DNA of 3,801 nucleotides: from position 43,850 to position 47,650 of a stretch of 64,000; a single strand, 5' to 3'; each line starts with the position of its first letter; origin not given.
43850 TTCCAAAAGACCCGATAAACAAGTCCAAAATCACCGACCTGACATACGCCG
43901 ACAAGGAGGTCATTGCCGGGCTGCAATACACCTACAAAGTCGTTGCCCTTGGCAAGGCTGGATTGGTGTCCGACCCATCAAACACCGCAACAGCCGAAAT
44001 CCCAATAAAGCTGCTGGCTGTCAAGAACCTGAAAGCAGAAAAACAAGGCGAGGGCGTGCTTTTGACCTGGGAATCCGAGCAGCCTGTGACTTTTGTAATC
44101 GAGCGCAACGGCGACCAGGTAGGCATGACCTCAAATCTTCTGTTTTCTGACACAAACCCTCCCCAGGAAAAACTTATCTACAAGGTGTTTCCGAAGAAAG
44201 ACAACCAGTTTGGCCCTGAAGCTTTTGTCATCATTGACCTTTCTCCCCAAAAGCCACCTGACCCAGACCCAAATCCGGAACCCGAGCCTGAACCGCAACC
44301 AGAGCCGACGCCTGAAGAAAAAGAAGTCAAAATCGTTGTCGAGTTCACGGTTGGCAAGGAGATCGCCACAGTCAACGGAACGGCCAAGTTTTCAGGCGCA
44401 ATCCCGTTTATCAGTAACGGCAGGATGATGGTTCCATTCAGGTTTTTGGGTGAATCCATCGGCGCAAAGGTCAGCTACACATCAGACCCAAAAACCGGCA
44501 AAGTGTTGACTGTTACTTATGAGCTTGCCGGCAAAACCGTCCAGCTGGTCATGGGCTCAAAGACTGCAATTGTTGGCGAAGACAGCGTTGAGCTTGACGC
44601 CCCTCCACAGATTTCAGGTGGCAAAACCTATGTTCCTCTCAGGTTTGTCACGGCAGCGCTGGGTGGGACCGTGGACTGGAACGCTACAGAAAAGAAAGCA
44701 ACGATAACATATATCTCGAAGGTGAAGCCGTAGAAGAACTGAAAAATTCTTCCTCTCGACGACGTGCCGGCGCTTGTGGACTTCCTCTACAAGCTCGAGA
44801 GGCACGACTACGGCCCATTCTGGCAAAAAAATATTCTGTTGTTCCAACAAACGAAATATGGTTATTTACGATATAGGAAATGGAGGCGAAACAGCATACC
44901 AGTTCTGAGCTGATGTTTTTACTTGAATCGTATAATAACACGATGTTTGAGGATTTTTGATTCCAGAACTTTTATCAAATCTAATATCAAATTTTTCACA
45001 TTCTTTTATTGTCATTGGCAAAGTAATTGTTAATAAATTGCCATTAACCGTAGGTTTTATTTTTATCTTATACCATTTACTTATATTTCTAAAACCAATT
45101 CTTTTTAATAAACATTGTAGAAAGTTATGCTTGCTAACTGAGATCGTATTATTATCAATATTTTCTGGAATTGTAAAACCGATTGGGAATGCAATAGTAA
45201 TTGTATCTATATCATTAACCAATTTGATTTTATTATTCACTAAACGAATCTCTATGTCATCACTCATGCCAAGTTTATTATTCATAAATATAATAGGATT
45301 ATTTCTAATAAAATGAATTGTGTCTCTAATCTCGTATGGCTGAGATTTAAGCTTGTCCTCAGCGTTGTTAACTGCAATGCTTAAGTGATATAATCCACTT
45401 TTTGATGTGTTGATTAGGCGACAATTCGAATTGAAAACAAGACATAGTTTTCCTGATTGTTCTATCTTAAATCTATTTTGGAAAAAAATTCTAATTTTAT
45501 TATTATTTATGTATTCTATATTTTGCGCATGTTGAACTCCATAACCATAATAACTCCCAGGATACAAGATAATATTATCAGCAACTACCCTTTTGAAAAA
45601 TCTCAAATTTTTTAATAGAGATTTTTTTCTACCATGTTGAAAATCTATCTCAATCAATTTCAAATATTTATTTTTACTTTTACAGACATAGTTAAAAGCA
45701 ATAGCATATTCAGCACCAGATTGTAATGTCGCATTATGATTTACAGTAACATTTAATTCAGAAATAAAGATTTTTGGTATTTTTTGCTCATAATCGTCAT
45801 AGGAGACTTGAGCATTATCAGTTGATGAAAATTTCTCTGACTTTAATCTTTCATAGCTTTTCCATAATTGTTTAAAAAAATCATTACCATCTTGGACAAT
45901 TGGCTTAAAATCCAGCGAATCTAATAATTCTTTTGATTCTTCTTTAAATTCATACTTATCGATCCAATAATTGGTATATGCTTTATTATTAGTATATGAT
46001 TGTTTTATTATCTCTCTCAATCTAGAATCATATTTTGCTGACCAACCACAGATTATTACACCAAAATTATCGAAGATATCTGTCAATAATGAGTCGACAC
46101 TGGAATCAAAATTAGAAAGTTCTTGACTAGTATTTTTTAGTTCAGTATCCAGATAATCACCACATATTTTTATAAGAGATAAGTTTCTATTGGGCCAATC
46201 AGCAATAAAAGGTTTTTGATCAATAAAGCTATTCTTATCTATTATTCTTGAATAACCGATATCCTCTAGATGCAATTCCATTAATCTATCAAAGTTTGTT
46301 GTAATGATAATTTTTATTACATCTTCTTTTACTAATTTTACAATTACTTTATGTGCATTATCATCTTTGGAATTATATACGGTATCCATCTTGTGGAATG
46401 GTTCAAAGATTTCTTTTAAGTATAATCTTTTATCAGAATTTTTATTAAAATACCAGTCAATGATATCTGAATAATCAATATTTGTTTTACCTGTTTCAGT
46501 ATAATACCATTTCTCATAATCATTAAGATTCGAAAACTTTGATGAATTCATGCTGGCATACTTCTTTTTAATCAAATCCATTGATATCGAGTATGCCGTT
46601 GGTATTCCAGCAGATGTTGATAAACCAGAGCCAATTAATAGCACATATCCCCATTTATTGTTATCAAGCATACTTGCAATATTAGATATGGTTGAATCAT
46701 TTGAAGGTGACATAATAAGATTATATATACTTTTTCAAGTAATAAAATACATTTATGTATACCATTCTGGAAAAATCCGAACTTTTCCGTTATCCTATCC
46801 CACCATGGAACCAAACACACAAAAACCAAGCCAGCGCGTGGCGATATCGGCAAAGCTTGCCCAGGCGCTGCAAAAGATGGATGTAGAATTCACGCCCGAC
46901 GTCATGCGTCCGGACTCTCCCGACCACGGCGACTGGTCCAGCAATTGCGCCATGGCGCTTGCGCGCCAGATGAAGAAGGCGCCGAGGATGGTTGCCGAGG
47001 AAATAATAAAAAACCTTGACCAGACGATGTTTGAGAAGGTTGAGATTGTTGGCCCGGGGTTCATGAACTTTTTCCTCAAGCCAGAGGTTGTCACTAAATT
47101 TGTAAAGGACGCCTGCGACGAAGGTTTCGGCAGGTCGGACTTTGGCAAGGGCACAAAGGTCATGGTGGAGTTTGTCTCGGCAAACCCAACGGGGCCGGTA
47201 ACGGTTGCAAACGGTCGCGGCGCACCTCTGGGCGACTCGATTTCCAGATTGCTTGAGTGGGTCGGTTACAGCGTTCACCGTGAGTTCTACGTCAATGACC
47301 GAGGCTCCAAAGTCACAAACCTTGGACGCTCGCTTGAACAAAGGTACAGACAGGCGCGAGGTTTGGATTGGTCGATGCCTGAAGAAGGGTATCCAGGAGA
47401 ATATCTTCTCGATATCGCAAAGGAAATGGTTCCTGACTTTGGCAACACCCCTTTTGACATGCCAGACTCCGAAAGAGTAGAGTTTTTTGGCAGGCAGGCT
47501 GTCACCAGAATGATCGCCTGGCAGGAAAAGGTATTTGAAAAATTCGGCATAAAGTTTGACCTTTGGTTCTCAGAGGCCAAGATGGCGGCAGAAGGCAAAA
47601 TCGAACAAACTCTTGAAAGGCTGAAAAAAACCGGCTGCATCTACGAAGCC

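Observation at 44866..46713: Solitary AT-rich SIR2-like protein with an unrecognisable C-terminal domain: candidate standalone NAD-depleting defence gene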

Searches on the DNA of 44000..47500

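Call 83: search_rna_families(source=window, start=44000, end=47500, threshold=evalue, max_evalue=0.1)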
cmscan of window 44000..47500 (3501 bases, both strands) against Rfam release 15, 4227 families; matches with E-value up to 0.1: 0.
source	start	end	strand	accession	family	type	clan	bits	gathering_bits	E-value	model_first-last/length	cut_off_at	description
